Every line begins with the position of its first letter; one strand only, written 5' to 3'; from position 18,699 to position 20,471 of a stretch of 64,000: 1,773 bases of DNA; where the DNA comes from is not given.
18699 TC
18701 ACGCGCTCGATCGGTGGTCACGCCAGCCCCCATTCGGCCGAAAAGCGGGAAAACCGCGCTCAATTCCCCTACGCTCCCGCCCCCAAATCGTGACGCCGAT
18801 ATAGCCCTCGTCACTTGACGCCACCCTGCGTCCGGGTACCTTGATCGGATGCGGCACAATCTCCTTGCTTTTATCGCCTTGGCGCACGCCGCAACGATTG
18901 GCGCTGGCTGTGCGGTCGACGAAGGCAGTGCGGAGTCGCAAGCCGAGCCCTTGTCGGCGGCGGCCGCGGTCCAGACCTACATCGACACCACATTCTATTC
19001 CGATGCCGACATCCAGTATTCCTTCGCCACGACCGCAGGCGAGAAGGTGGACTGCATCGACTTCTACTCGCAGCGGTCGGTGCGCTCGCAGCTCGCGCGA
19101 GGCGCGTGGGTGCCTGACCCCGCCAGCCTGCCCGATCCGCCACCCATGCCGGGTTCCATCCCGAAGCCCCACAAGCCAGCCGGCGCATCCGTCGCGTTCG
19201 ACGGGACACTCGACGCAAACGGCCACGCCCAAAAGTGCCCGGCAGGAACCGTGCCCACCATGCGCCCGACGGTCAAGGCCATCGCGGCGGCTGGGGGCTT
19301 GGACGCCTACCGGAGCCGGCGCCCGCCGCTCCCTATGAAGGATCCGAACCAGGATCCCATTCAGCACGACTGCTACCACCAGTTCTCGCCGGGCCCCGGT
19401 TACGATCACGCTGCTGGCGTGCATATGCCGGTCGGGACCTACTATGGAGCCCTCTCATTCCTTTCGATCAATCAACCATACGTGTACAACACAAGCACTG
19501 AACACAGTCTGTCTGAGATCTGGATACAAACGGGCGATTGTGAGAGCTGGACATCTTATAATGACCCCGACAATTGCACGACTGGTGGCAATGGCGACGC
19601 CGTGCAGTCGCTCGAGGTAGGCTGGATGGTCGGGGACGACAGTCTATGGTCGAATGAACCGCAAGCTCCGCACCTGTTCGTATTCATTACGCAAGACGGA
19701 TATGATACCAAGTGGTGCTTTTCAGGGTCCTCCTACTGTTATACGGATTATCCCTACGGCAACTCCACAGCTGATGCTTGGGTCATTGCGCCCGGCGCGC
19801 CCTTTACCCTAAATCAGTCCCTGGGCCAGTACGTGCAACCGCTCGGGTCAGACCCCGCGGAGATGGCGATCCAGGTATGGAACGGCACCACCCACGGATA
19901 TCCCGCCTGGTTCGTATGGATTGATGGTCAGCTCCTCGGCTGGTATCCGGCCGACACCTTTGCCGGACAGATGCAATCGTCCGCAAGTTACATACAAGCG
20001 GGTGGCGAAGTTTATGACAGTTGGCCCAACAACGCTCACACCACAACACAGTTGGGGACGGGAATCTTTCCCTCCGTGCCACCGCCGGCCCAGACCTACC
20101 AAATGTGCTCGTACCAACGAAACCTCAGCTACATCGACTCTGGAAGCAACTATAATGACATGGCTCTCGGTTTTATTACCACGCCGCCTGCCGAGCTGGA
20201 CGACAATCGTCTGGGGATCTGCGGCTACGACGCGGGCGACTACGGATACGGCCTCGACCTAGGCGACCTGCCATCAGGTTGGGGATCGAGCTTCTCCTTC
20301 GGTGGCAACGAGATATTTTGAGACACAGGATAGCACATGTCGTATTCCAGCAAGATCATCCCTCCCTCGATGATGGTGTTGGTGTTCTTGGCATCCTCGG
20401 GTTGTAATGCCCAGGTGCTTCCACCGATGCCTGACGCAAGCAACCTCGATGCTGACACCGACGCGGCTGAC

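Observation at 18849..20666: Low-GC (~50%) two-gene islet encoding a neprosin (DUF239) family lipoprotein and a small Cys-rich lipoprotein, sandwiched between IS fragments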

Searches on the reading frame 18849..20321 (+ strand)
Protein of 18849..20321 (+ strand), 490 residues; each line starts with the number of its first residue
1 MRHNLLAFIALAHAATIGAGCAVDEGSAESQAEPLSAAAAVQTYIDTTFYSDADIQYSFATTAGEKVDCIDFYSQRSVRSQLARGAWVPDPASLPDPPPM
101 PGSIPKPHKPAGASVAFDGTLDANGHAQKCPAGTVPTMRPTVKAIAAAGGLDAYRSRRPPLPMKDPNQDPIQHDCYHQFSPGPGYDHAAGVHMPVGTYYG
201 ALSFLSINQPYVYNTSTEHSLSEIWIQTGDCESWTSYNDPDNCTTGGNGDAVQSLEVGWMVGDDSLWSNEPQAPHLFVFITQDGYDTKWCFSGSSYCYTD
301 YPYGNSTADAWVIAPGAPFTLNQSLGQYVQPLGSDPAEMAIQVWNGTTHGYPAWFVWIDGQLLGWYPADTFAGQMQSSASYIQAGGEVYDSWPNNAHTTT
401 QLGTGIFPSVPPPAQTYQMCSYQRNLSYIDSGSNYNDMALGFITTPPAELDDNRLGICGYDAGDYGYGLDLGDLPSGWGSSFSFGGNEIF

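Call 4: search_protein_families(library=pfam, proteins=[window:18849-20321:+], max_evalue=0.1)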
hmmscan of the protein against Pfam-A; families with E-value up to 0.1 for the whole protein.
window:18849-20321:+ (490 aa): 2 families
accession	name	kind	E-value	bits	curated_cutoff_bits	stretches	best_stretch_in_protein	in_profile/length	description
PF03080.22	Neprosin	-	1.5e-17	64.1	22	1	219-441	4-175/214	Neprosin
PF14365.11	Neprosin_AP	-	6.9e-05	23.8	39.2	1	58-179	1-116/120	Neprosin activation peptide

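Call 5: search_solved_structures(query=window:18849-20321:+, max_evalue=1, show_alignments=2)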
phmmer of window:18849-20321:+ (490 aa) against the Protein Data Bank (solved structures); distinct sequences matched with E-value up to 1: 5.
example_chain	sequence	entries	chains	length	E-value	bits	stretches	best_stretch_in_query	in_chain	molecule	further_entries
7zvb_A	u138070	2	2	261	5.8e-09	38.6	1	245-435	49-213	C-terminal peptidase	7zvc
9qr8_A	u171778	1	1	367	1.3e-08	37.5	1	245-435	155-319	Protein neprosin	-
7zu8_A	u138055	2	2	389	1.9e-08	36.9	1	245-435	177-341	Glutamyl endopeptidase Neprosin | C-terminal peptidase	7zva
6qpf_B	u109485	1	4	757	0.49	12.4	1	41-125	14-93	RNA-directed RNA polymerase catalytic subunit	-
8r1j_B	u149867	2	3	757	0.65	12.1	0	39-125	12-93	RNA-directed RNA polymerase catalytic subunit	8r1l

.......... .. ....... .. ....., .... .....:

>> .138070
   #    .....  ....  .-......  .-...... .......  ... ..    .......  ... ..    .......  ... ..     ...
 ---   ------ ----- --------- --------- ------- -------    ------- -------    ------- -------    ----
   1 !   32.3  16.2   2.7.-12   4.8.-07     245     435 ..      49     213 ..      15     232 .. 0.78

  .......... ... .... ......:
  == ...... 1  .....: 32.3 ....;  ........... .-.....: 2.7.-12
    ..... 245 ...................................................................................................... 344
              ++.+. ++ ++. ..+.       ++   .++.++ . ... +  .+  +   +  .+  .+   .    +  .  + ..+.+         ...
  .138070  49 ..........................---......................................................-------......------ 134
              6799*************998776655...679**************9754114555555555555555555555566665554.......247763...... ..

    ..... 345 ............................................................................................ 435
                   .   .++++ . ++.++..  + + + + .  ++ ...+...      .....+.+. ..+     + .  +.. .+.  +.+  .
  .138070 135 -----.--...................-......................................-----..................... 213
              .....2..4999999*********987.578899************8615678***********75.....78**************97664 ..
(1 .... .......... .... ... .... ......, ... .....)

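Call 7: find_homologous_proteins(query=window:18849-20321:+, max_evalue=0.001)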
Query window:18849-20321:+ (490 aa): 20 proteins with E <= 0.001 among 8000 candidates.
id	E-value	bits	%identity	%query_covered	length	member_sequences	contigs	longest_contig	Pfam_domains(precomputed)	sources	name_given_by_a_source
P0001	0.0e+0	1161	100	100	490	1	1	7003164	PF03080.23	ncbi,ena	-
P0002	3.9e-167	575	56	95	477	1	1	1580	PF03080.23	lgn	-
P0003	3.5e-124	434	54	73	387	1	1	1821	PF03080.23,PF14365.12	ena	-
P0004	1.9e-120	421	47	92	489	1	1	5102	PF03080.23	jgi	jgi:hypothetical protein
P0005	3.9e-117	411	48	97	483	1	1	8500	PF03080.23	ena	-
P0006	5.9e-116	407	44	99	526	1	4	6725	PF03080.23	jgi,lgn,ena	jgi:hypothetical protein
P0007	2.0e-110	388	58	61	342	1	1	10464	PF14365.12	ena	-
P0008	1.6e-95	339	42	98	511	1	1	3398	PF03080.23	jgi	jgi:hypothetical protein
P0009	3.8e-85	305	39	99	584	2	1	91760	PF03080.23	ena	-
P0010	9.2e-85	304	41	95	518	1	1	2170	PF03080.23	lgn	-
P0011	1.6e-81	293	41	92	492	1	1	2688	PF03080.23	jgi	jgi:Neprosin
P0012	2.6e-79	286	40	90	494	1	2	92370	PF03080.23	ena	-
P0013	1.9e-78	283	43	77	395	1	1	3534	PF03080.23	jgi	jgi:hypothetical protein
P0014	5.6e-76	275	39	92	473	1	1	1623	PF03080.23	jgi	jgi:hypothetical protein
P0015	4.6e-68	249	37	89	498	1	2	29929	PF03080.23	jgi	jgi:hypothetical protein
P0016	3.2e-57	213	46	57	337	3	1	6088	PF03080.23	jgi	jgi:hypothetical protein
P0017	3.9e-57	212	36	91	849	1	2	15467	PF03080.23,PF11721.15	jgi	jgi:hypothetical protein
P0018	2.2e-37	147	30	99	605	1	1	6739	PF03080.23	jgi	jgi:hypothetical protein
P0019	8.7e-27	112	30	79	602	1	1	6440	PF03080.23,PF14365.12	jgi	jgi:hypothetical protein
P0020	4.1e-4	38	33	24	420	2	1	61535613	PF03080.23,PF14365.12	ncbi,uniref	ncbi:unnamed protein product [Urochloa decumbens]|uniref:Neprosin PEP catalytic domain-containing pr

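Call 9: find_encoding_contigs(protein=P0001, flank=10000, max_places=3)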
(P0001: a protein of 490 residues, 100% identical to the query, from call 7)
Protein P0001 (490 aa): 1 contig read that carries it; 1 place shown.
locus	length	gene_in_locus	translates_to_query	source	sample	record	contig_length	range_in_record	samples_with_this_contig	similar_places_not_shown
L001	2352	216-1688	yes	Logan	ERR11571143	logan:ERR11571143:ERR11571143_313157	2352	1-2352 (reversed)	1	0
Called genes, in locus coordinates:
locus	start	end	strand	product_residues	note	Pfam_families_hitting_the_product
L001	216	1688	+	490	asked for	PF03080:Neprosin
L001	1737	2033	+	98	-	-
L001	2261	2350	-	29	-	?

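Call 16: find_related_loci(query=A2, collection=genome_contigs, flank=10000)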
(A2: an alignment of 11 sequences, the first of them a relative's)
Query A2 (490 aa) in genome_contigs; peptide patterns used: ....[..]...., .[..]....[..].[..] (x = any residue, [..] = any of these).
67 stretches matched a pattern; 1 encode a relative of the query (tblastn E <= 1e-3); 1 distinct loci.
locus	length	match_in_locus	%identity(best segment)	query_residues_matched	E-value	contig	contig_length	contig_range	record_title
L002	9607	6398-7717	36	10-486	3e-63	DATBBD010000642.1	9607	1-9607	MAG TPA_asm: Polyangiaceae bacterium isolate SMAG_U5750 k141_2408365, whole genome shotgun sequence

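Call 19: find_encoding_contigs(protein=P0009, flank=8000, max_places=2)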
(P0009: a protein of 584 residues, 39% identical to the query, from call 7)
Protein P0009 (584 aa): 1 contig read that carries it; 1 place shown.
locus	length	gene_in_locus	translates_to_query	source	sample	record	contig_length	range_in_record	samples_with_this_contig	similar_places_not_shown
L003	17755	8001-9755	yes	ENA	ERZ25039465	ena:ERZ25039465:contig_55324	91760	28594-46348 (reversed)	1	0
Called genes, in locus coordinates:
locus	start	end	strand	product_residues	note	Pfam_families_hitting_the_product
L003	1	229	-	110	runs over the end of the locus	-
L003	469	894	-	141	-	PF04075:F420H2_quin_red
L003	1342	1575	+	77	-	-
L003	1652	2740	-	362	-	PF11583:AurF, PF04305:DUF455 (weak)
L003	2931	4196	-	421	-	PF01548:DEDD_Tnp_IS110, PF02371:Transposase_20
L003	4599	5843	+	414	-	PF13546:DDE_5, PF01609:DDE_Tnp_1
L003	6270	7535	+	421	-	PF01548:DEDD_Tnp_IS110, PF02371:Transposase_20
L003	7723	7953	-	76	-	PF13384:HTH_23, PF13518:HTH_28, PF13551:HTH_29 (weak)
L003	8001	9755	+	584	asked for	PF03080:Neprosin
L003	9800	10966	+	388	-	-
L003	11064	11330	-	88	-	PF00072:Response_reg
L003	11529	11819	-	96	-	-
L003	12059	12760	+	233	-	PF13683:rve_3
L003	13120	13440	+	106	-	-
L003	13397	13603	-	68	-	-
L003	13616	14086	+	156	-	PF08843:AbiEii (weak)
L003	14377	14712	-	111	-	-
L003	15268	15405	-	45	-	-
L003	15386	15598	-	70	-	-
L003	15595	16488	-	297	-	-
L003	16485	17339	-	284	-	-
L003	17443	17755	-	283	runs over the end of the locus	PF13154:DUF3991, PF13155:Toprim_2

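Call 20: find_encoding_contigs(protein=P0012, flank=8000, max_places=2)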
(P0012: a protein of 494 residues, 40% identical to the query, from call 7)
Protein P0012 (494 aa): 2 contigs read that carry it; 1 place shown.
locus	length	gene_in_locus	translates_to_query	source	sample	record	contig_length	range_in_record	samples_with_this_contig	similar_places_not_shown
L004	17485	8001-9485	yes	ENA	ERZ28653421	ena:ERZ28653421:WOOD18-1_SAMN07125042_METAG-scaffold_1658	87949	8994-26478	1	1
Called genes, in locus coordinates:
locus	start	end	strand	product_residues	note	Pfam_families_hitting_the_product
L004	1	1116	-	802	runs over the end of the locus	PF01244:Peptidase_M19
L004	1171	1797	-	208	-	-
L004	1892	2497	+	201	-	PF09536:DUF2378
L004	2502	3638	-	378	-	PF02518:HATPase_c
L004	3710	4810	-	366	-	PF08545:ACP_syn_III, PF08541:ACP_syn_III_C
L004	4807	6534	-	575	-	PF02776:TPP_enzyme_N, PF00205:TPP_enzyme_M, PF02775:TPP_enzyme_C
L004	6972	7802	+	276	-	PF00072:Response_reg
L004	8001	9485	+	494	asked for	PF03080:Neprosin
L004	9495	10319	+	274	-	-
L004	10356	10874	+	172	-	-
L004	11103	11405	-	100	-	-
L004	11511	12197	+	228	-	-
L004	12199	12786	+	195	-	-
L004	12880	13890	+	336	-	PF02810:SEC-C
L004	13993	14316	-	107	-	PF12844:HTH_19, PF13560:HTH_31, PF01381:HTH_3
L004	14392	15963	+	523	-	PF00069:Pkinase, PF07714:PK_Tyr_Ser-Thr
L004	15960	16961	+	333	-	-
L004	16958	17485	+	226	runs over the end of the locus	-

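Call 21: find_encoding_contigs(protein=P0015, flank=8000, max_places=2)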
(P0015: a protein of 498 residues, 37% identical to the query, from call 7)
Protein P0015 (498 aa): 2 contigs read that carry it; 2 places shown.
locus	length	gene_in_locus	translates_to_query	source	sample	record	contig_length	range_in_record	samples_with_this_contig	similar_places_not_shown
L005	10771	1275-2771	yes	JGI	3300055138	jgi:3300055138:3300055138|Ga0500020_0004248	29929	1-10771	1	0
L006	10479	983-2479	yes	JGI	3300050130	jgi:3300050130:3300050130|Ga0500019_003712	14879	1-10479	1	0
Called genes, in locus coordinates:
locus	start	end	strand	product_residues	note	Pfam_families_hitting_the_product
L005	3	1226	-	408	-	?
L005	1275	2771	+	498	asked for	PF03080:Neprosin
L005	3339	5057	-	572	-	-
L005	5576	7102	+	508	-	-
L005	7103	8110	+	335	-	-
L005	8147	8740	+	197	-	PF04542:Sigma70_r2, PF08281:Sigma70_r4_2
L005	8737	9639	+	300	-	-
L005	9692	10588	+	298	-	-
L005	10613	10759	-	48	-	-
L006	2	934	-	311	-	?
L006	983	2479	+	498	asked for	PF03080:Neprosin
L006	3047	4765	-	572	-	-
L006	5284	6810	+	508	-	-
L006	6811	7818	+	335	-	-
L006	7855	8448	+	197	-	PF04542:Sigma70_r2, PF08281:Sigma70_r4_2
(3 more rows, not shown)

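Call 22: find_encoding_contigs(protein=P0005, flank=8000, max_places=2)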
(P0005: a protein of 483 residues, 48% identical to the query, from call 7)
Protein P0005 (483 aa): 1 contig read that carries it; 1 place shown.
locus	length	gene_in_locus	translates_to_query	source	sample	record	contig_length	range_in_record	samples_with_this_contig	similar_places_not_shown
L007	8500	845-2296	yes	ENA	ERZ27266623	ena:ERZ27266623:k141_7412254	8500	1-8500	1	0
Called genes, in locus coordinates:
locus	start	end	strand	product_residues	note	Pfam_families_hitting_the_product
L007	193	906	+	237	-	-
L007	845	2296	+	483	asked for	PF03080:Neprosin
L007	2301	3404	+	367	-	-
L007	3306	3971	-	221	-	-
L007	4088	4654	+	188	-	-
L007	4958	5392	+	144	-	-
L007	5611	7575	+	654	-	-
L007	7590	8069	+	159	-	-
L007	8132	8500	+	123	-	?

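Call 23: find_encoding_contigs(protein=P0006, flank=8000, max_places=3)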
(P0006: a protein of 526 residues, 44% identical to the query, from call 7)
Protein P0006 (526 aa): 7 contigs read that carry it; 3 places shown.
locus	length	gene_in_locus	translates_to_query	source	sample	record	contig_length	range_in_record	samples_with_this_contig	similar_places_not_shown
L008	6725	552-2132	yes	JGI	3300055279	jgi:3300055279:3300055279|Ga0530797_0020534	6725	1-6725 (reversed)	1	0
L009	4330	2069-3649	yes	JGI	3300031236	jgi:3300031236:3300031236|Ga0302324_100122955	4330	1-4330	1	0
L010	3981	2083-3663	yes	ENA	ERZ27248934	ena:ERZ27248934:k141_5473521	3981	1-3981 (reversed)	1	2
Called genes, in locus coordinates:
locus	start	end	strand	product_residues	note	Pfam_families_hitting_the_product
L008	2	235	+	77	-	?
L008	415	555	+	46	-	-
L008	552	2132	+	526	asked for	PF03080:Neprosin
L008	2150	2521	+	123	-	-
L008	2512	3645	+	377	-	-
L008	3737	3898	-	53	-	-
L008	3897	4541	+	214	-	-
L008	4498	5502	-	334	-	PF00665:rve, PF13683:rve_3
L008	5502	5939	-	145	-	-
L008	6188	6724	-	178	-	?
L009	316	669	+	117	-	-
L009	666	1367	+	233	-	PF13191:AAA_16 (weak), PF13401:AAA_22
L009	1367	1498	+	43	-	-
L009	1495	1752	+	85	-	-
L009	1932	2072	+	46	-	-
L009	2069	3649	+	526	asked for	PF03080:Neprosin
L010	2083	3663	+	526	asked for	PF03080:Neprosin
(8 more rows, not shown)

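Call 24: find_encoding_contigs(protein=P0007, flank=8000, max_places=2)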
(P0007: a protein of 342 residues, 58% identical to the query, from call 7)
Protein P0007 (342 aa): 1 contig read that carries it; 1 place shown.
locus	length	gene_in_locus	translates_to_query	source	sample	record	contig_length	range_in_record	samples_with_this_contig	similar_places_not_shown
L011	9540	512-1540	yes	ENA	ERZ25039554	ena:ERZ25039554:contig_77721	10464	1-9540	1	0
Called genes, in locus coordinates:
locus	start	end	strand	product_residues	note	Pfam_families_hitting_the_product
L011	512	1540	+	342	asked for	PF14365:Neprosin_AP (weak)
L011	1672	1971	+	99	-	-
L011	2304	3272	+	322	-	PF00724:Oxidored_FMN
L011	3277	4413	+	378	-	-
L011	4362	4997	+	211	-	-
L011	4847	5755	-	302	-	-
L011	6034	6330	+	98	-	-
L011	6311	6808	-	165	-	PF15956:DUF4760 (faint)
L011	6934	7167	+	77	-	-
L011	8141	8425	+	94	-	-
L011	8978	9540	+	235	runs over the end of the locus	PF06764:DUF1223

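Call 25: find_encoding_contigs(protein=P0004, flank=8000, max_places=2)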
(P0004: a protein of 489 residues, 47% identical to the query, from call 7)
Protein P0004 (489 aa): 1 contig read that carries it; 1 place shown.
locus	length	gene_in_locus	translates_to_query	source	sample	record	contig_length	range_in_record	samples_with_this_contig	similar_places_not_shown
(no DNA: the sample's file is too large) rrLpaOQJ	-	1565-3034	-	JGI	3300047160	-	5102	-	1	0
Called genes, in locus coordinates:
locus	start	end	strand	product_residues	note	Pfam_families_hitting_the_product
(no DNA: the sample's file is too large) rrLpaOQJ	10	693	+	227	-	-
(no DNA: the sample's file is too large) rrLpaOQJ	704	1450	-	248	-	PF04446:Thg1, PF14413:Thg1C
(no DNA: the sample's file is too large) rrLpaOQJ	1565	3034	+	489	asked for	PF03080:Neprosin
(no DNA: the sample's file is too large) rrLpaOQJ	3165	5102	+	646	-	?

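Call 34: search_solved_structures(query=P0020, max_evalue=0.001, show_alignments=1)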
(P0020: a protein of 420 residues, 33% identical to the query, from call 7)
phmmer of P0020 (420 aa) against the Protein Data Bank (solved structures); distinct sequences matched with E-value up to 0.001: 3.
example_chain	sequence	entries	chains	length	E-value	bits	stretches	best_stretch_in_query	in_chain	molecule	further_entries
9qr8_A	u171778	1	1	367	4.7e-40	141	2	159-414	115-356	Protein neprosin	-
7zu8_A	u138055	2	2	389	5.9e-40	140.7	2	159-414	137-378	Glutamyl endopeptidase Neprosin | C-terminal peptidase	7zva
7zvb_A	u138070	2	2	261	1.1e-24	90.4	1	160-414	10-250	C-terminal peptidase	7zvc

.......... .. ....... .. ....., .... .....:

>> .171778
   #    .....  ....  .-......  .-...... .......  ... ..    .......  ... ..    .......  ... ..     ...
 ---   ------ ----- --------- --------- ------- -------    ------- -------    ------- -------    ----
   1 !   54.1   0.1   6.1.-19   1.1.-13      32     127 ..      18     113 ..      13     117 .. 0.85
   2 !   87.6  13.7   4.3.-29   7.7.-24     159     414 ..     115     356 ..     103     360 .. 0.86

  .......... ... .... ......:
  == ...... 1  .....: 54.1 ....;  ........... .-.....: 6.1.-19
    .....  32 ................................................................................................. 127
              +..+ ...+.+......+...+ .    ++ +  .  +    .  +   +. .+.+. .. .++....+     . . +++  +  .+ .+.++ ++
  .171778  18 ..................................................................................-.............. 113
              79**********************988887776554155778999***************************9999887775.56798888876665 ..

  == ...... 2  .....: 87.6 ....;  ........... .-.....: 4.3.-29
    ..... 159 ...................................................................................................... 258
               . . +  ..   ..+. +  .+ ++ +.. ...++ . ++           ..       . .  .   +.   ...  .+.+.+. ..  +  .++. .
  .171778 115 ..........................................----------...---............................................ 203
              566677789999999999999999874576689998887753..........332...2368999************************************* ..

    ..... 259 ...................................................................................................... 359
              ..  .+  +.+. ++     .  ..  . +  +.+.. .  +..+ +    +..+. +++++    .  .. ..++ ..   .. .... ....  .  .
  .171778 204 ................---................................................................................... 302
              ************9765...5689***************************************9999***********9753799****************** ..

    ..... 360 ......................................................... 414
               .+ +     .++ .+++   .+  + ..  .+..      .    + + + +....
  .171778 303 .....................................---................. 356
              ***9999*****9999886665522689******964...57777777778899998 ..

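Call 37: predict_structure(alignment_id=A2)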
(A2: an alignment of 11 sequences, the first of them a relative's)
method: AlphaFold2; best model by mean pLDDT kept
length: 490 residues; sequences in the alignment: 11
mean_pLDDT: 58.4   pTM: 0.69
mean pLDDT of the five models: 58.4, 47.5, 40.0, 34.5, 34.2
residues with pLDDT >= 90: 7; 70-90: 185; 50-70: 103; < 50: 195
segments of 3 or more residues with pLDDT < 50: 1-35, 114-117, 158-196, 230-250, 299-307, 388-420, 439-490
pLDDT, mean of each block of 10 residues (from residue 1): 32 30 31 54 72 81 73 80 73 76 75 54 64 77 66 59 40 34 39 57 76 60 70 35 40 78 57 77 64 59 46 81 75 70 86 88 85 78 58 36 31 36 72 73 34 34 27 38 35
secondary structure, 60 per line:
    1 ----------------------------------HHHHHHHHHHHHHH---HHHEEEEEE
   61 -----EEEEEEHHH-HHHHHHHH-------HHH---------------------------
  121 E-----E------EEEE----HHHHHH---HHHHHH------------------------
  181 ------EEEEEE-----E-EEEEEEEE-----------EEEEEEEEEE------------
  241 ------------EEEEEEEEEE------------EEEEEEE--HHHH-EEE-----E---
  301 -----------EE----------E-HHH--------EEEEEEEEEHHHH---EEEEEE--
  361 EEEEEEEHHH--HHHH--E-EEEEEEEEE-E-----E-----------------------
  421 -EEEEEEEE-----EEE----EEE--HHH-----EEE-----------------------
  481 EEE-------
elements in order: H35-48 E55-60 E66-71 H76-83 E134-137 H142-147 H151-156 E187-192 E200-207 E219-228 E253-262 E275-281 H284-287 E289-291 E337-345 H346-349 E353-358 E361-367 H373-376 E381-389 E422-429 E435-437 E442-444 E455-457 E481-483
